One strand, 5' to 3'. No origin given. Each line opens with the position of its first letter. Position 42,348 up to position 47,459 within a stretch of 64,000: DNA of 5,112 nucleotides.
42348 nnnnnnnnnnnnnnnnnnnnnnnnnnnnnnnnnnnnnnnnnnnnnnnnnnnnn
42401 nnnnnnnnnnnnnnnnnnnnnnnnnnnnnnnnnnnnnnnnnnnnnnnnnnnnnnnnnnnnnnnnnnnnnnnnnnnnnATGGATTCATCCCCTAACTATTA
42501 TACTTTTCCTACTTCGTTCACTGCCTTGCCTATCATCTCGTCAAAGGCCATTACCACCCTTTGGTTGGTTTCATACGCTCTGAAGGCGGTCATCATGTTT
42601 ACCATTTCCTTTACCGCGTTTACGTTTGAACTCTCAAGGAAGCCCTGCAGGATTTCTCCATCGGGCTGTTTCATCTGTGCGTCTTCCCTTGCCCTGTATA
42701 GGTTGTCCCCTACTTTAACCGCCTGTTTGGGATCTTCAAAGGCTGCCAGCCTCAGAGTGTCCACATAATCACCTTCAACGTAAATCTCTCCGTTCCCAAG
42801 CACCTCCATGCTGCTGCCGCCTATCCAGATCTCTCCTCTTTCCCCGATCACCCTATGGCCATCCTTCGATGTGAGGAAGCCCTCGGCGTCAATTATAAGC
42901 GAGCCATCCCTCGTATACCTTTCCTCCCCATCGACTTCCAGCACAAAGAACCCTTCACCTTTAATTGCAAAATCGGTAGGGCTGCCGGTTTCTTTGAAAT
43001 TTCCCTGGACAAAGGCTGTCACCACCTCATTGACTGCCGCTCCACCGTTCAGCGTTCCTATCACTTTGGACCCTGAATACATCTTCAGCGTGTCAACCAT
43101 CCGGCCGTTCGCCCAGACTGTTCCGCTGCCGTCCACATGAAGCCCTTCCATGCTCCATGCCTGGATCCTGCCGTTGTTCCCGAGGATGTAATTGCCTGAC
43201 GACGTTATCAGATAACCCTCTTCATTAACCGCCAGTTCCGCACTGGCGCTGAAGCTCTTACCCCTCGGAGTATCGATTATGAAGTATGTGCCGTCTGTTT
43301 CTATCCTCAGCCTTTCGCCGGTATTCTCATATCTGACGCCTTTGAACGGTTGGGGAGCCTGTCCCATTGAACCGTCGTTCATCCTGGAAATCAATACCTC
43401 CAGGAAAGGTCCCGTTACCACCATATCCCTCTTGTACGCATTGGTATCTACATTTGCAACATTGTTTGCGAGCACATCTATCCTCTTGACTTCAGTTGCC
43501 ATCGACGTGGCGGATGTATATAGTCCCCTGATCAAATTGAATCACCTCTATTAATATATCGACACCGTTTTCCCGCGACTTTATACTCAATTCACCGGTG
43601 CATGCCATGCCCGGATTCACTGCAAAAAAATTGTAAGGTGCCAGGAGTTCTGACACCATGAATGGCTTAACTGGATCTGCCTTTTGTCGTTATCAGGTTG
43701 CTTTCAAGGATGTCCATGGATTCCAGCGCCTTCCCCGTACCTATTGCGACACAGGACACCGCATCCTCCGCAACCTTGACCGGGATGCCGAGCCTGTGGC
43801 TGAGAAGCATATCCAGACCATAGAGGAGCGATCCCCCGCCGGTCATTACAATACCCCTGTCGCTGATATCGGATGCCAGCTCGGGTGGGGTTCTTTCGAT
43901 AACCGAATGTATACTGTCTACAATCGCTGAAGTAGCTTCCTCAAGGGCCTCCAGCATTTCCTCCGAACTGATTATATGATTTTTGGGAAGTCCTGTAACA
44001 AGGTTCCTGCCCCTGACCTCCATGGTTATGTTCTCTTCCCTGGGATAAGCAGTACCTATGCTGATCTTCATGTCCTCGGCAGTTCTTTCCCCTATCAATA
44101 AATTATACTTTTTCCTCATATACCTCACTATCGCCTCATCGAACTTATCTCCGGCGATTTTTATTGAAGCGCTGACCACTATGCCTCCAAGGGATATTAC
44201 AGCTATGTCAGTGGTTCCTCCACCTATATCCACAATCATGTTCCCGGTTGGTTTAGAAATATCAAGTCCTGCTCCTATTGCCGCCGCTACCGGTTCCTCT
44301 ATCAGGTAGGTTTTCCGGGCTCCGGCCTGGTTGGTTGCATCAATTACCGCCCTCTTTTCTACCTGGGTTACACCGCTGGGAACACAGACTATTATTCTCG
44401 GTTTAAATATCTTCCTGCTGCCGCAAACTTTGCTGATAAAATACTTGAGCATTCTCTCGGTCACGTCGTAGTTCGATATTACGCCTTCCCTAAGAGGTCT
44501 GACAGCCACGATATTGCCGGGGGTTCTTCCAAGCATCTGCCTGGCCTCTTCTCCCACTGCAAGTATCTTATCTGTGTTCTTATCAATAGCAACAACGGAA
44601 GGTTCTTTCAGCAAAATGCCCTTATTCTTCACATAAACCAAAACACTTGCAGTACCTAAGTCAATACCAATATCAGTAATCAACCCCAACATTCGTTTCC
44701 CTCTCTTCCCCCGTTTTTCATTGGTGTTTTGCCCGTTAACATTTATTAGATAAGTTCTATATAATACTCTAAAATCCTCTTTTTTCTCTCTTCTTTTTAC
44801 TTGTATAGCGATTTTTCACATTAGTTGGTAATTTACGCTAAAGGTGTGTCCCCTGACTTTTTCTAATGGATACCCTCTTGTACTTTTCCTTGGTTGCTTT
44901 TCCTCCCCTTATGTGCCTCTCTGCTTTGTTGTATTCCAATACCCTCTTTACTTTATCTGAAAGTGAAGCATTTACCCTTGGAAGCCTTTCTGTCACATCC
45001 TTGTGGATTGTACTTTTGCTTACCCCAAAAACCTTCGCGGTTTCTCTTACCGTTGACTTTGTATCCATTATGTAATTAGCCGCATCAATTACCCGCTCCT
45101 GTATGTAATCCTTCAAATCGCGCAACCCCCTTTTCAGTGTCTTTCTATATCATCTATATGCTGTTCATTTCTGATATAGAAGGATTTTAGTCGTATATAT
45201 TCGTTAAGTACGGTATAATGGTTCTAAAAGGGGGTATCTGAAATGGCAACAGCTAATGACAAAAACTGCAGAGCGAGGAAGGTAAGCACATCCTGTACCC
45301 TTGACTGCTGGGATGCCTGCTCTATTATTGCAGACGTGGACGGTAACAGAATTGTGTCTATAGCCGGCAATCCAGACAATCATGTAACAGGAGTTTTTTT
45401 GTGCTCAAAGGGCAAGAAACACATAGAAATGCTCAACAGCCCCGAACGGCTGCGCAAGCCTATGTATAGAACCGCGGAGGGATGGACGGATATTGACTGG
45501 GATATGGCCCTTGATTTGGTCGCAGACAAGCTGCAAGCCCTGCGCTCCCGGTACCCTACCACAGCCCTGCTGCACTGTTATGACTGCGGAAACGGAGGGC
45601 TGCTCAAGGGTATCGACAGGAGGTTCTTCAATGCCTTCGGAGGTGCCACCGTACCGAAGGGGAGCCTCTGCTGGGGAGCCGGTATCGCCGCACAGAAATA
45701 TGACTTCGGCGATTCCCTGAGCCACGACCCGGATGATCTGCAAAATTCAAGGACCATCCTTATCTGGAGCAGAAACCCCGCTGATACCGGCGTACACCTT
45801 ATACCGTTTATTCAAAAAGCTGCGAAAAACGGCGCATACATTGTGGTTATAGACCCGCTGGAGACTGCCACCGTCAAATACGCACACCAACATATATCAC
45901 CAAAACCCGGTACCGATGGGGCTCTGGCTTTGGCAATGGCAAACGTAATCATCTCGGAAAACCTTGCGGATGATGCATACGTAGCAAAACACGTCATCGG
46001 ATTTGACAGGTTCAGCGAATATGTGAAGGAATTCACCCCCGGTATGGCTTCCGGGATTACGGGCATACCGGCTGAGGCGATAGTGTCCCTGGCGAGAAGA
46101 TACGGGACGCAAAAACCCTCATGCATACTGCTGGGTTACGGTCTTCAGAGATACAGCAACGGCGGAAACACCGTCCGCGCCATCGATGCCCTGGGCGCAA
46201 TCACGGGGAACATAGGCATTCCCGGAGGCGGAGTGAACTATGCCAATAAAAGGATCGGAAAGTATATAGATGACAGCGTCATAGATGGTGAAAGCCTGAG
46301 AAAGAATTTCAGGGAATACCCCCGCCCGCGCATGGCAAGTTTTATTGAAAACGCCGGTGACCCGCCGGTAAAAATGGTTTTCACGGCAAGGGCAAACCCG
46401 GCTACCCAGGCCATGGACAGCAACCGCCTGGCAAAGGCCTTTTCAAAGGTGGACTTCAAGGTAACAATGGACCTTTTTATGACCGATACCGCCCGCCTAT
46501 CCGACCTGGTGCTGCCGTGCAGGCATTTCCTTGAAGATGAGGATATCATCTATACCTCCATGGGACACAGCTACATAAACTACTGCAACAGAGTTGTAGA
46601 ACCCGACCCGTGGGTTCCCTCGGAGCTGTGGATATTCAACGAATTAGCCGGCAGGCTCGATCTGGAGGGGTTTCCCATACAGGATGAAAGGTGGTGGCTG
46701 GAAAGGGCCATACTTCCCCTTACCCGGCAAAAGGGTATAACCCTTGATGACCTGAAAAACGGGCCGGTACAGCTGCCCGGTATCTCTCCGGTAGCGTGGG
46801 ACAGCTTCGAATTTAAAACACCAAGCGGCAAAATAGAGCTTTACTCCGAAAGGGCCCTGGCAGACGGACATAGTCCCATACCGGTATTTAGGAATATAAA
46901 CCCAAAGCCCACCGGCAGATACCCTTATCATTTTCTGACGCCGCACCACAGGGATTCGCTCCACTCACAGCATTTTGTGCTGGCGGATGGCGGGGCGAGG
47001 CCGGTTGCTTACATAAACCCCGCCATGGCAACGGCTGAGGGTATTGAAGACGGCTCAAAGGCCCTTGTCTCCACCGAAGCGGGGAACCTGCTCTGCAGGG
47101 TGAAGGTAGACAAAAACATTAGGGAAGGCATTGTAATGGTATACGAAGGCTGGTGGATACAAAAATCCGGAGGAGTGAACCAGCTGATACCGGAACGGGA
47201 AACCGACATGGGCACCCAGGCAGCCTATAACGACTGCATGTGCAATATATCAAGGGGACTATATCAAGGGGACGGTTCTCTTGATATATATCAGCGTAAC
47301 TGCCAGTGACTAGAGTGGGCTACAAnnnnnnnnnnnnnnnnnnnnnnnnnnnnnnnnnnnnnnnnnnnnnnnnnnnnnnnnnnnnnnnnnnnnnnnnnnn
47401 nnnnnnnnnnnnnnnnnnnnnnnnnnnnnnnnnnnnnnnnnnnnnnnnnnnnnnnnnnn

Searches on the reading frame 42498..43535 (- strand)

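Call 61: search_protein_families(library=pfam, proteins=[window:42498-43535:-], max_evalue=0.00001)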
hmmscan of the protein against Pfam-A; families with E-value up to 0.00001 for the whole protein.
window:42498-43535:- (345 aa): 3 families
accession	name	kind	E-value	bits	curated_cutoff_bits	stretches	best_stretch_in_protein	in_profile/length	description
PF06429.18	Flg_bbr_C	-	2.2e-17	62.7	23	1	297-340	2-45/46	Flagellar basal body rod FlgEFG protein C-terminal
PF22692.1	LlgE_F_G_D1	-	3.7e-15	56.3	27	1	190-238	1-47/64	Flagellar hook protein FlgE/F/G D1 domain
PF00460.25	Flg_bb_rod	-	2.7e-06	27.7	20.7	1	5-35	1-31/31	Flagella basal body rod protein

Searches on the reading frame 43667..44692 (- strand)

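Call 61: search_protein_families(library=pfam, proteins=[window:43667-44692:-], max_evalue=0.00001)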
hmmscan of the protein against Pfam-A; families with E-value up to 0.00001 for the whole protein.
window:43667-44692:- (341 aa): 4 families
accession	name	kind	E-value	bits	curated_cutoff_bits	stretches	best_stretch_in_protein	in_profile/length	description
PF06723.19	MreB_Mbl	-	5.4e-148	492.6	27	1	6-329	2-325/327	MreB/Mbl protein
PF00012.26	HSP70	-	3.2e-14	52.5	20.6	1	100-197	136-239/599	Hsp70 protein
PF14450.12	FtsA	-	4.4e-12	46.9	31.8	1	153-310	2-112/127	Cell division protein FtsA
PF00022.25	Actin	-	7.5e-11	41.7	27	1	31-195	31-190/410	Actin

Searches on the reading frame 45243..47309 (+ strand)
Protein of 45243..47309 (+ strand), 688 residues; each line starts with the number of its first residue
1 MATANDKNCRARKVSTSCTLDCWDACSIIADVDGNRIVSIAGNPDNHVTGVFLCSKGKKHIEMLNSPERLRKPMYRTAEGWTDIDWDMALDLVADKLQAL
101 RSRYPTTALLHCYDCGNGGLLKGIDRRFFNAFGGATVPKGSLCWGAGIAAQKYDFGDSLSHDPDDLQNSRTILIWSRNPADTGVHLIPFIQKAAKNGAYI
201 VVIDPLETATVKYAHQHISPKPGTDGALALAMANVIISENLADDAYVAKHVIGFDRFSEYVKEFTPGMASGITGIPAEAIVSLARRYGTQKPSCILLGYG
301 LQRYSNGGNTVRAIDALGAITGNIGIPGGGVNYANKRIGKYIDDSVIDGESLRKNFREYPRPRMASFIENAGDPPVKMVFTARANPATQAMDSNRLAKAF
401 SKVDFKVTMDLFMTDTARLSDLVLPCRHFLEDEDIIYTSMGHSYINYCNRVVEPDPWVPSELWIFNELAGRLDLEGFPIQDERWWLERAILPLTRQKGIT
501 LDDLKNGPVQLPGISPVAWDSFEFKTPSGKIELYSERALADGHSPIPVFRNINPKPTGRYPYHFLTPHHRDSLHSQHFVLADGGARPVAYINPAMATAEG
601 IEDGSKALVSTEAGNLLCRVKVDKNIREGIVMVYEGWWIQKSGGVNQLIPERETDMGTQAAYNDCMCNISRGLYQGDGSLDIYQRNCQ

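Call 61: search_protein_families(library=pfam, proteins=[window:45243-47309:+], max_evalue=0.00001)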
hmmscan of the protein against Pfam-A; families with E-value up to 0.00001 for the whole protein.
window:45243-47309:+ (688 aa): 3 families
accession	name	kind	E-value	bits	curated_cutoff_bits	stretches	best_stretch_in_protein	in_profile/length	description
PF00384.28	Molybdopterin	-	6.7e-49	167.2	24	1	69-470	1-352/353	Molybdopterin oxidoreductase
PF01568.27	Molydop_binding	-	4.1e-17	62.6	26.8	1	563-665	2-109/110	Molydopterin dinucleotide binding domain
PF04879.21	Molybdop_Fe4S4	-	3.5e-11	43.3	22.7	1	12-65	2-54/55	Molybdopterin oxidoreductase Fe4S4 domain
